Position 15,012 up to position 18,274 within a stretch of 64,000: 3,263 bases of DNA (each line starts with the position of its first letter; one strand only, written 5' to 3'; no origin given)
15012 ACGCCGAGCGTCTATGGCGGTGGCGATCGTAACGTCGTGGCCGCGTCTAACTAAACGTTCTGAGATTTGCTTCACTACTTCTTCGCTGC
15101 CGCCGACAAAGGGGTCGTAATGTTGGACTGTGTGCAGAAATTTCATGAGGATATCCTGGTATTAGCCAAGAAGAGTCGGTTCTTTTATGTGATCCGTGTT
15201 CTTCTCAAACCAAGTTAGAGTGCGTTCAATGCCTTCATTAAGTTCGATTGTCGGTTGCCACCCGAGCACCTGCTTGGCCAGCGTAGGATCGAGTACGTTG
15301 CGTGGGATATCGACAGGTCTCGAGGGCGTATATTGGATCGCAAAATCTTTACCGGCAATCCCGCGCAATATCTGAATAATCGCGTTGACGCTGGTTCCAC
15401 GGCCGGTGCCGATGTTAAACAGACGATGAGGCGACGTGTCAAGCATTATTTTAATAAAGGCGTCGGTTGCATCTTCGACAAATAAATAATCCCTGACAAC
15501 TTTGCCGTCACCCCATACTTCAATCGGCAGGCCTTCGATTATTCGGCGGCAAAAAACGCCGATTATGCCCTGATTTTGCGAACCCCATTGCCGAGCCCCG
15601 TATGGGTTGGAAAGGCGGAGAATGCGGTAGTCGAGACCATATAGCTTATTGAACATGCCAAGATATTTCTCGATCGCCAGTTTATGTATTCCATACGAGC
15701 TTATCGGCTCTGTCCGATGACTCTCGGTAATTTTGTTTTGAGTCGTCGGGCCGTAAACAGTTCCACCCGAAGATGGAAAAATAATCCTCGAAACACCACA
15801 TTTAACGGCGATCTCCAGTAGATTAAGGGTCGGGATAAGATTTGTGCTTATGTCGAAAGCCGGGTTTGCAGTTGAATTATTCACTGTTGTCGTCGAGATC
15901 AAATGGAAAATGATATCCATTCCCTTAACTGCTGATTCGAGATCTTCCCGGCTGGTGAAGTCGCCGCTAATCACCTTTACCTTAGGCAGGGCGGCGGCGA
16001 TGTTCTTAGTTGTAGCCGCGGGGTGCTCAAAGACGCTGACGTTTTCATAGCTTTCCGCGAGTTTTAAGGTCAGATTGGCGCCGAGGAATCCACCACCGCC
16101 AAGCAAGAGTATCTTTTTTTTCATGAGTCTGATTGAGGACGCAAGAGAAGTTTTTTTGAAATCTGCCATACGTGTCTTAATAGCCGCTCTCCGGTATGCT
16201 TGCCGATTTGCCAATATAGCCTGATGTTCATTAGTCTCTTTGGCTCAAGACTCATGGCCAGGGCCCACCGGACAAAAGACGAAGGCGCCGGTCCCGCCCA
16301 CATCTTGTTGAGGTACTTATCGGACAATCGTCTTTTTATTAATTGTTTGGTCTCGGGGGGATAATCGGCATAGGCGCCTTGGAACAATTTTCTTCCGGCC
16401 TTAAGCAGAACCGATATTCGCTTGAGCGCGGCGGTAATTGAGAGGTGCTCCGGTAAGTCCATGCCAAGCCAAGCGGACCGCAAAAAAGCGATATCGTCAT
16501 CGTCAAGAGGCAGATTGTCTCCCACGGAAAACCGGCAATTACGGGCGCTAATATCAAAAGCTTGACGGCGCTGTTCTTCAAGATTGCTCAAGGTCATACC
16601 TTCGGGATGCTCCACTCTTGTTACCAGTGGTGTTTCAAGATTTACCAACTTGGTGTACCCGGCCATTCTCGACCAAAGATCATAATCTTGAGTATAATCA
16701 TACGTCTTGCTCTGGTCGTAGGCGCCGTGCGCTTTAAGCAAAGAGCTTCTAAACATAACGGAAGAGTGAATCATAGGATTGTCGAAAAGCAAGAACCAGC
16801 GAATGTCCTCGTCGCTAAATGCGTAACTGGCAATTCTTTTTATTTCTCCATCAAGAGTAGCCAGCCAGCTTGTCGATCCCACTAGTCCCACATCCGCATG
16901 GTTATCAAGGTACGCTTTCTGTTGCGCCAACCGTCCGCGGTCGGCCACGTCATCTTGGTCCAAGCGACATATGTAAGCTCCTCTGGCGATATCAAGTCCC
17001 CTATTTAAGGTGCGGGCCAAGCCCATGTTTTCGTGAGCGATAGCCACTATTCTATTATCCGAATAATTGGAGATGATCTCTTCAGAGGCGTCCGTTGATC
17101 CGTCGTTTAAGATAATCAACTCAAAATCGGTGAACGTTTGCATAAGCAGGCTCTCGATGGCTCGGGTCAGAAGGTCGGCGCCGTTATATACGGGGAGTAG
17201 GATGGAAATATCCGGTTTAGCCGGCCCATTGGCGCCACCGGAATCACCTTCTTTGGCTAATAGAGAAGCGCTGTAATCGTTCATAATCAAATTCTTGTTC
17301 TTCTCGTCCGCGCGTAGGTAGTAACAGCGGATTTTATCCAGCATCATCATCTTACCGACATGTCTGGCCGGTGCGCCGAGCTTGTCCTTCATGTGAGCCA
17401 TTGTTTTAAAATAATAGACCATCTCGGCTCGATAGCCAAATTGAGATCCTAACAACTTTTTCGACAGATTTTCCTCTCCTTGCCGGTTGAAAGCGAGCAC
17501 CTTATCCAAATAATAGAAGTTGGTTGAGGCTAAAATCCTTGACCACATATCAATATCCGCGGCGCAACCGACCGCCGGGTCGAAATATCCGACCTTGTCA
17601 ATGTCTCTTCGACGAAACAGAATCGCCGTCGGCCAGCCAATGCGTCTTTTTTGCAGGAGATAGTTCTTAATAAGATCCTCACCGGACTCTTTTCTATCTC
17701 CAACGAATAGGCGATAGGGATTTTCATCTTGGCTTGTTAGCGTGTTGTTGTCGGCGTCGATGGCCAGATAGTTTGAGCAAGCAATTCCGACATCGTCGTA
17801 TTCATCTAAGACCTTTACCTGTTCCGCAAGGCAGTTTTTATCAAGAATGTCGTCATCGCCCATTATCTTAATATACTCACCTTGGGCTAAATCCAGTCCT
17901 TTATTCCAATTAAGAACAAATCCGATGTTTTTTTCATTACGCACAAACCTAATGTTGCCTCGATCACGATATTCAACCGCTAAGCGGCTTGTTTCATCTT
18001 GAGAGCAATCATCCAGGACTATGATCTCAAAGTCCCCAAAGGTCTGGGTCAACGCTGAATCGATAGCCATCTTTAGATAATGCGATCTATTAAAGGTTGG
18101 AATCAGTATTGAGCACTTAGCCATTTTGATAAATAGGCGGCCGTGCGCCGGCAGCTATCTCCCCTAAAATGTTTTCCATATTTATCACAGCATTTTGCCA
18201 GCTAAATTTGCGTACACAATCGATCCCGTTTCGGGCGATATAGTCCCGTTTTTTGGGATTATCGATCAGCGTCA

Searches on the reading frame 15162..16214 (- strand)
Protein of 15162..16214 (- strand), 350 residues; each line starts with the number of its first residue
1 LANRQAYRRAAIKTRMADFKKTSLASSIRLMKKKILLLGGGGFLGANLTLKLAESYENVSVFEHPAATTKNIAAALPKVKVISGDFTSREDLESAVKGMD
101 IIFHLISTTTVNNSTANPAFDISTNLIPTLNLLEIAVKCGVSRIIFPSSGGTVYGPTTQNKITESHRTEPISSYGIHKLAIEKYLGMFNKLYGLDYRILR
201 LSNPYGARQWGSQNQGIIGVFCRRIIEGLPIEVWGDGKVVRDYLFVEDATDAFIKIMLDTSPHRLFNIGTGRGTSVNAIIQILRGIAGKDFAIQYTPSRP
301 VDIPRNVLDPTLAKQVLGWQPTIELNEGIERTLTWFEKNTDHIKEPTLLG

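Call 10: search_protein_families(library=pfam, proteins=[window:15162-16214:-], max_evalue=0.00001)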
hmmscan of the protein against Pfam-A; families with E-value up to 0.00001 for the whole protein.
window:15162-16214:- (350 aa): 7 families
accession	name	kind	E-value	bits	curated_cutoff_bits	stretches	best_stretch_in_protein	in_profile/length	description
PF01370.27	Epimerase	-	1.1e-45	156.4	20.9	1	35-269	1-240/240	NAD dependent epimerase/dehydratase family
PF16363.11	GDP_Man_Dehyd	-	4.4e-39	135.3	27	1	36-332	1-332/332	GDP-mannose 4,6 dehydratase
PF01073.25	3Beta_HSD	-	1e-15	58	22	1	37-174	2-141/280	3-beta hydroxysteroid dehydrogenase/isomerase family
PF13460.12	NAD_binding_10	-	3.7e-12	46.9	27.2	1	39-201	1-143/184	NAD(P)H-binding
PF02719.21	Polysacc_synt_2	-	8.3e-12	45.3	20.2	1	35-288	1-248/293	Polysaccharide biosynthesis protein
PF04321.23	RmlD_sub_bind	-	1.9e-09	37.5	27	1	34-208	2-155/287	RmlD substrate binding domain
PF07993.18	NAD_binding_4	-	1.2e-06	28.3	20.1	0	74-215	58-218/258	Male sterility protein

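Call 34: search_protein_families(library=ncbifam, proteins=[window:15162-16214:-], max_evalue=0.00001)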
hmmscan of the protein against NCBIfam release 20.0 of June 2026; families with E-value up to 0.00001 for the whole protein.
window:15162-16214:- (350 aa): 25 families
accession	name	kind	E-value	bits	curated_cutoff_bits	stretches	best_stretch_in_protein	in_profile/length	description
TIGR01179.1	galE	equivalog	1.2e-46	159.1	262.3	1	34-341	1-330/332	UDP-glucose 4-epimerase GalE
TIGR01181.1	dTDP_gluc_dehyt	equivalog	2.5e-44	151.7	365.1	1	34-344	1-319/321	dTDP-glucose 4,6-dehydratase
TIGR04180.1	EDH_00030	hypoth_equivalog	2.1e-30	105.8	475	1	35-323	1-296/297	NAD-dependent 4,6-dehydratase LegB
NF047922.1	GDPFucSynFcl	equivalog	1.4e-26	93.7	500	1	114-341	70-306/308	GDP-L-fucose synthase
NF007956.0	PRK10675.1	subfamily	2.9e-25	89.1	394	1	34-340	2-333/338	UDP-glucose 4-epimerase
NF007490.0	PRK10084.1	subfamily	2.1e-20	73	649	1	161-344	154-342/361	dTDP-glucose 4,6-dehydratase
TIGR02197.1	heptose_epim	equivalog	7.1e-20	71.4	274.6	1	35-303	1-275/316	ADP-glyceromanno-heptose 6-epimerase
NF011728.1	PRK15181.1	equivalog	3.1e-19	69.2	760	1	78-337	70-338/348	Vi polysaccharide biosynthesis UDP-N-acetylglucosaminuronic acid C-4 epimerase TviC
NF007582.0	PRK10217.1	equivalog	1.6e-18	67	698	1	33-344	2-339/355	dTDP-glucose 4,6-dehydratase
TIGR03466.1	HpnA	hypoth_equivalog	8.3e-18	64.3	367.65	1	34-208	2-174/327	hopanoid-associated sugar epimerase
TIGR02622.1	CDP_4_6_dhtase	equivalog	6e-16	58.5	278.45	1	32-340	4-334/352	CDP-glucose 4,6-dehydratase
NF043036.1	ErythonDh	equivalog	1.5e-15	57.2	325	1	34-201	2-176/321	D-erythronate dehydrogenase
NF008872.0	PRK11908.1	equivalog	1.4e-14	53.9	294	1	33-282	2-266/349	bifunctional UDP-4-keto-pentose/UDP-xylose synthase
NF005998.1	PRK08125.1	equivalog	1.8e-14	53.1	777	1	23-270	306-567/649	bifunctional UDP-4-amino-4-deoxy-L-arabinose formyltransferase/UDP-glucuronic acid oxidase ArnA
NF042422.1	oxyalk_red_OleD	equivalog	4e-12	46.1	580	1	34-255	2-213/329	2-alkyl-3-oxoalkanoate reductase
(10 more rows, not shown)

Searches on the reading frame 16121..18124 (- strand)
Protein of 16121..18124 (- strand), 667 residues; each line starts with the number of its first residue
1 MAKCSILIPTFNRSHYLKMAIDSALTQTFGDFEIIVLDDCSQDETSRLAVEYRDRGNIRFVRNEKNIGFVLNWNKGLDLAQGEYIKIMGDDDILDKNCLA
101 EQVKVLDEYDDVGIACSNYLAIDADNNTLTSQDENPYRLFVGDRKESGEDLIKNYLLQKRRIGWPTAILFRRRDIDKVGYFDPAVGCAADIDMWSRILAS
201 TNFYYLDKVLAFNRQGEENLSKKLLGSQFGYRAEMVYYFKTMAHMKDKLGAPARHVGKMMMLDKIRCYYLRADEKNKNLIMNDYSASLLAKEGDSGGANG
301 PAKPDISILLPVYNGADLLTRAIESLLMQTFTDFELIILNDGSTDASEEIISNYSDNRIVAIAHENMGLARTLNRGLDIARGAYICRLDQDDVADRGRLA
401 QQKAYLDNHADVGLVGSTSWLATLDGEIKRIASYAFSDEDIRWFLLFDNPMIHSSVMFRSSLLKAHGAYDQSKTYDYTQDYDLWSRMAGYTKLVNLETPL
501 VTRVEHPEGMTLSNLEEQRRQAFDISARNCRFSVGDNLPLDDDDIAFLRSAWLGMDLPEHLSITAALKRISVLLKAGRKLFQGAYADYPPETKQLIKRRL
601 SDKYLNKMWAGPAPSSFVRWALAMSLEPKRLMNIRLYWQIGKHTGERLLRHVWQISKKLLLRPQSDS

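Call 10: search_protein_families(library=pfam, proteins=[window:16121-18124:-], max_evalue=0.00001)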
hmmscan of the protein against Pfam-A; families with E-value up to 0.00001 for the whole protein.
window:16121-18124:- (667 aa): 3 families
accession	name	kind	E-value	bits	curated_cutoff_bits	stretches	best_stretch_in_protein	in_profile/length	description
PF00535.33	Glycos_transf_2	-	7.3e-60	202.2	23.3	2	5-178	1-167/168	Glycosyl transferase family 2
PF13641.12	Glyco_tranf_2_3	-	5.5e-21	76.1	27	2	4-196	3-193/230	Glycosyltransferase like family 2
PF10111.15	Glyco_tranf_2_2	-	6.8e-20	72.1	27.3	2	308-502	2-214/276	Glycosyltransferase like family 2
